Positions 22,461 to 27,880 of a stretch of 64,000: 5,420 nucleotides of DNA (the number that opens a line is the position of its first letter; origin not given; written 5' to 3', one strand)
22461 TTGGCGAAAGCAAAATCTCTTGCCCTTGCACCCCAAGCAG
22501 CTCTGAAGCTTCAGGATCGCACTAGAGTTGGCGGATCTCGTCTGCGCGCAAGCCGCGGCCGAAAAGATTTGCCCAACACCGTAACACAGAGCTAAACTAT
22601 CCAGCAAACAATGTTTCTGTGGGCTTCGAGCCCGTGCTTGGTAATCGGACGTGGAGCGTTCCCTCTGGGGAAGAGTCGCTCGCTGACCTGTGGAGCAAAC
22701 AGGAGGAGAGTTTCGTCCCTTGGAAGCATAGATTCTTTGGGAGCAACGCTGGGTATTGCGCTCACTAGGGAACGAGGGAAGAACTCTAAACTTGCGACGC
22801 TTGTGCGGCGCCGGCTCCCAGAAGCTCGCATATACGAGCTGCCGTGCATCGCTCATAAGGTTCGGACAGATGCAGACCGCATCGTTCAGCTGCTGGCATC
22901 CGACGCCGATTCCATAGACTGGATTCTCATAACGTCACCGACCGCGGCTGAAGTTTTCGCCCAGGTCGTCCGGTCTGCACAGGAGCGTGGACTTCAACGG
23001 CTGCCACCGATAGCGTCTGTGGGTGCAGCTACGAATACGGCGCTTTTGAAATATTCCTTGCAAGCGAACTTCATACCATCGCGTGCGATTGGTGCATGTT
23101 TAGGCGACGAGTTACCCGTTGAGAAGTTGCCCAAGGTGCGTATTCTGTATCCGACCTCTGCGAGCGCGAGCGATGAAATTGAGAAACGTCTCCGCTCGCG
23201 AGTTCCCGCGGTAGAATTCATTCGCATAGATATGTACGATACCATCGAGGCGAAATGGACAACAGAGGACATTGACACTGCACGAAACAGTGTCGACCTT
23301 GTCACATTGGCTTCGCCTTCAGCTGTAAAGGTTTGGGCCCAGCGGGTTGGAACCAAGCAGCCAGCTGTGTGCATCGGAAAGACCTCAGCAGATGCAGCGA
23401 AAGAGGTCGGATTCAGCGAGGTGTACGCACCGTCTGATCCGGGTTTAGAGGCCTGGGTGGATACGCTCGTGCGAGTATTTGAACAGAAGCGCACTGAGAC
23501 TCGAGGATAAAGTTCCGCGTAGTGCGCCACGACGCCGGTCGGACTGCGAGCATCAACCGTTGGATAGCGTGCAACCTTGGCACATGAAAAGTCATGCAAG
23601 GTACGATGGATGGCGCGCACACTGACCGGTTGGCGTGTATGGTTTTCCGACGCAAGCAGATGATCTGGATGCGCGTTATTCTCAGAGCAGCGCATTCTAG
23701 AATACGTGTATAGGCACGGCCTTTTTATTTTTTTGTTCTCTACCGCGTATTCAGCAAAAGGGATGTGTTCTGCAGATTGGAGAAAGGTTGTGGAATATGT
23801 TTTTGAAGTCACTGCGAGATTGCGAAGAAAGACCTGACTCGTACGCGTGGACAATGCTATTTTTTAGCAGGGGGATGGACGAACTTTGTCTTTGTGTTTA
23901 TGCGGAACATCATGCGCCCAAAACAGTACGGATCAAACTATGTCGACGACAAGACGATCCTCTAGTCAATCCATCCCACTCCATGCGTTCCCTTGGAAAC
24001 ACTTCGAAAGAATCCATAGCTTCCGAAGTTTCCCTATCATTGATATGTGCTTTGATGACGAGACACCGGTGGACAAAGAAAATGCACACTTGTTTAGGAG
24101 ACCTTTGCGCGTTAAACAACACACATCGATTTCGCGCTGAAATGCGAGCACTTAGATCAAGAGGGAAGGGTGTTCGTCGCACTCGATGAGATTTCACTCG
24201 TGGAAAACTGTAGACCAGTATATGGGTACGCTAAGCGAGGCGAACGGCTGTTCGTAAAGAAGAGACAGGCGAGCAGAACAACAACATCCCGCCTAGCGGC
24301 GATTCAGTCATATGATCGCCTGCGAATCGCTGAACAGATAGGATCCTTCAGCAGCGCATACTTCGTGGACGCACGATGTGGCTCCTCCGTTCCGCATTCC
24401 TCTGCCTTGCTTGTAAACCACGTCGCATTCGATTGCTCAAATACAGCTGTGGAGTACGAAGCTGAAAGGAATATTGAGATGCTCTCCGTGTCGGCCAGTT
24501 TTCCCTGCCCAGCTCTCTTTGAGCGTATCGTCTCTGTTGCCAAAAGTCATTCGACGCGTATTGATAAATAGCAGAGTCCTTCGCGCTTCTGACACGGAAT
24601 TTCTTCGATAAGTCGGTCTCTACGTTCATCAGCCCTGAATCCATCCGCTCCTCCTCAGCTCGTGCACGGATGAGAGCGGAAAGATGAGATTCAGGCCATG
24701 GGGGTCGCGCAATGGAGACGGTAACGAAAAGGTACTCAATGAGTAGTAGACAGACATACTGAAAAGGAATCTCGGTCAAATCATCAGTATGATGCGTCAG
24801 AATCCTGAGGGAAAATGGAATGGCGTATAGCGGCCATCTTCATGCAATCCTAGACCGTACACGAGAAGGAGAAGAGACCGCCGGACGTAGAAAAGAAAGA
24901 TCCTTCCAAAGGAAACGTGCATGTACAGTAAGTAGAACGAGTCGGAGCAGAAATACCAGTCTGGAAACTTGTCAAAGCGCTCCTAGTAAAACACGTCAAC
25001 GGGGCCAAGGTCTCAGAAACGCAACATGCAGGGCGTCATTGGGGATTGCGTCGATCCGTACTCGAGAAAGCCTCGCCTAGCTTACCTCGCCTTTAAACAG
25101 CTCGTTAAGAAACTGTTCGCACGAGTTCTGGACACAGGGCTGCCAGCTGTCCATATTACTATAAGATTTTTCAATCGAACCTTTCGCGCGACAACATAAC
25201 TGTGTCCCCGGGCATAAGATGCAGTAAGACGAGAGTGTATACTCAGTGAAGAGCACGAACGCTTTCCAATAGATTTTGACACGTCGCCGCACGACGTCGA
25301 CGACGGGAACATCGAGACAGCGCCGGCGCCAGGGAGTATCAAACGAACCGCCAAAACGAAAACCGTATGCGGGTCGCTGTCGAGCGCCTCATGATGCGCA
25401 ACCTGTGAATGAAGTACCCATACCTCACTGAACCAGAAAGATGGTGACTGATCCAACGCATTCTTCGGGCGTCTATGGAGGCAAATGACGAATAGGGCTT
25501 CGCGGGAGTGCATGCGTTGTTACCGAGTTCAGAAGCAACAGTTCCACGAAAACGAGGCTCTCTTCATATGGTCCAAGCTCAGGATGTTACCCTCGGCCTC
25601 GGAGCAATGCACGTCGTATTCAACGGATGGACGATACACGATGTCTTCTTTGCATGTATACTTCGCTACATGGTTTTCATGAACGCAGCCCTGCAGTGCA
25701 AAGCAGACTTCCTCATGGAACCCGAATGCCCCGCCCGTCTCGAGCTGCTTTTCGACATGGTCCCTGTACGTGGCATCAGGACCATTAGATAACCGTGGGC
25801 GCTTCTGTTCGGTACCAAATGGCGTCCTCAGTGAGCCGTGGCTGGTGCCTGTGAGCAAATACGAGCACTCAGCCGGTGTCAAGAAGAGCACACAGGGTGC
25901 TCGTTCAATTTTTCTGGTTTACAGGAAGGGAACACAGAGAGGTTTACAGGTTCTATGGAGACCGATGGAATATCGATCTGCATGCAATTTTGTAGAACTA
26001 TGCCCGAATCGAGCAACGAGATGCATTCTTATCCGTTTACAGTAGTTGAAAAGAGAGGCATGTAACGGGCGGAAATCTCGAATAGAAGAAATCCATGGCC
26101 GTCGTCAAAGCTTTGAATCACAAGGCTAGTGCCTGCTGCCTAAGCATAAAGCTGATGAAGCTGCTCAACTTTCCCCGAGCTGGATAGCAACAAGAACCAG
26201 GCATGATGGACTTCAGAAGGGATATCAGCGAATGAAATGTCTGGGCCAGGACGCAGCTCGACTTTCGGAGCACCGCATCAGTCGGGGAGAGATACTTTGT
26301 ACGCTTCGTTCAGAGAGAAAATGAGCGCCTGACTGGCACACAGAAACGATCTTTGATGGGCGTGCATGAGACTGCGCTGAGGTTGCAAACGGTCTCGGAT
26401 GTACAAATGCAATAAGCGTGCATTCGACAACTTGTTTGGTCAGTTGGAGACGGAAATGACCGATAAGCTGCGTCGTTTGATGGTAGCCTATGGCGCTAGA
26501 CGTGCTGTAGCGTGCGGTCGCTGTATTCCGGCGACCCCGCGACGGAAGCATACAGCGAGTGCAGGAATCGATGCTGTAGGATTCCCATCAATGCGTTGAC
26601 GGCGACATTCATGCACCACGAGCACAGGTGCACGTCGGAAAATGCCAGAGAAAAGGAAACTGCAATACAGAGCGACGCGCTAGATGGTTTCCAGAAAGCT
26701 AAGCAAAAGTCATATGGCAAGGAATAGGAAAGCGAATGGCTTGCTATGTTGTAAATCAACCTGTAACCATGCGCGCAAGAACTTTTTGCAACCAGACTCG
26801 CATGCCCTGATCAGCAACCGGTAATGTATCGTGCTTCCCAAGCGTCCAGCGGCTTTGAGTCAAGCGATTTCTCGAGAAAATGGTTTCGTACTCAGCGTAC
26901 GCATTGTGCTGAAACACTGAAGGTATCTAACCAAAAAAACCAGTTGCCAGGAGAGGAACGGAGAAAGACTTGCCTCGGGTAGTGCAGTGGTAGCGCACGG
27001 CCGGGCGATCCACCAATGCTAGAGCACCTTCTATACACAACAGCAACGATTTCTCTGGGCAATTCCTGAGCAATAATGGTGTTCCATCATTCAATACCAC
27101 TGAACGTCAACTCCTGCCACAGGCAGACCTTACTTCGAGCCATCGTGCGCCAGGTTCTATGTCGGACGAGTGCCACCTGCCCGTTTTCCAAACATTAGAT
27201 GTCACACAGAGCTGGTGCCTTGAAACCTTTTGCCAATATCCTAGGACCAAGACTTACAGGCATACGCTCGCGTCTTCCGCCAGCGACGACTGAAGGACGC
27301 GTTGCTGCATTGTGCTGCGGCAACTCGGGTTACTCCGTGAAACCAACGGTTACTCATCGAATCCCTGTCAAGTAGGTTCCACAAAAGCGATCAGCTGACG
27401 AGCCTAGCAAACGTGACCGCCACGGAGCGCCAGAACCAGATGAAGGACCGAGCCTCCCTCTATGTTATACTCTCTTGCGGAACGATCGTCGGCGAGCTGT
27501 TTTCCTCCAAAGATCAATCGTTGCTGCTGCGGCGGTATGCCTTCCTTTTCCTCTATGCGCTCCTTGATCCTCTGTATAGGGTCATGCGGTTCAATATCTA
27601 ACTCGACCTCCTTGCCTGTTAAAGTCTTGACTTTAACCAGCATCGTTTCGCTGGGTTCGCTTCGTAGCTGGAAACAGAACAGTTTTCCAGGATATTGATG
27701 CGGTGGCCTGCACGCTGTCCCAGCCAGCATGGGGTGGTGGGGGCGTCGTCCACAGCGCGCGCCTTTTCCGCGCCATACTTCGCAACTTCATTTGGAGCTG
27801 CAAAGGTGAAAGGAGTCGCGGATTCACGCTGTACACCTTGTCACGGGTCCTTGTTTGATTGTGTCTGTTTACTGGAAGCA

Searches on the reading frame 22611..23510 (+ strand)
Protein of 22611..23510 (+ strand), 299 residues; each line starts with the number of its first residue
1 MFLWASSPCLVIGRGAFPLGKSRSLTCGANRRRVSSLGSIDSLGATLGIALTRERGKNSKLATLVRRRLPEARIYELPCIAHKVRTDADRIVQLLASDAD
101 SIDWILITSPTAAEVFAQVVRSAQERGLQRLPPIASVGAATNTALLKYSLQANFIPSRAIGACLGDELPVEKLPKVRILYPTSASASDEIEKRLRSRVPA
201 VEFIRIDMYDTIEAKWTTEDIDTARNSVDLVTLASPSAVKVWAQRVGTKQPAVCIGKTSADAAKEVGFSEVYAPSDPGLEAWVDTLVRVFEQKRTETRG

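Call 76: search_protein_families(library=pfam, proteins=[window:22611-23510:+], max_evalue=0.001)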
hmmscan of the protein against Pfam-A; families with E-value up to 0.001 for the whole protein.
window:22611-23510:+ (299 aa): 1 family
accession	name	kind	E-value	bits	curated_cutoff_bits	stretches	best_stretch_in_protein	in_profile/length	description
PF02602.20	HEM4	-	3.9e-32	111.7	27.5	1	72-283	12-230/231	Uroporphyrinogen-III synthase HemD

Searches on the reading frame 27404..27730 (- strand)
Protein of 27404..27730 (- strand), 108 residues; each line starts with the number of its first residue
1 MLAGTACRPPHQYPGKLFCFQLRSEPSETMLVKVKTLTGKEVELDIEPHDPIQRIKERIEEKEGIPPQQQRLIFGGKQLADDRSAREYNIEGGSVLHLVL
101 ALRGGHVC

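Call 76: search_protein_families(library=pfam, proteins=[window:27404-27730:-], max_evalue=0.001)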
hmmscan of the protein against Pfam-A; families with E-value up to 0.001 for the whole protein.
window:27404-27730:- (108 aa): 3 families
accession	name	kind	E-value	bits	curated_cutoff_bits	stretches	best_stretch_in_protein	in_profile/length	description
PF00240.29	ubiquitin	-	5.5e-26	90.6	25.4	1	32-102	1-71/72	Ubiquitin family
PF11976.14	Rad60-SLD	-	2.1e-15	56.7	23.8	1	31-100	2-72/72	Ubiquitin-2 like Rad60 SUMO-like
PF14560.12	Ubiquitin_2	-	0.00064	20.6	23.1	0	39-75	13-49/86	Ubiquitin-like domain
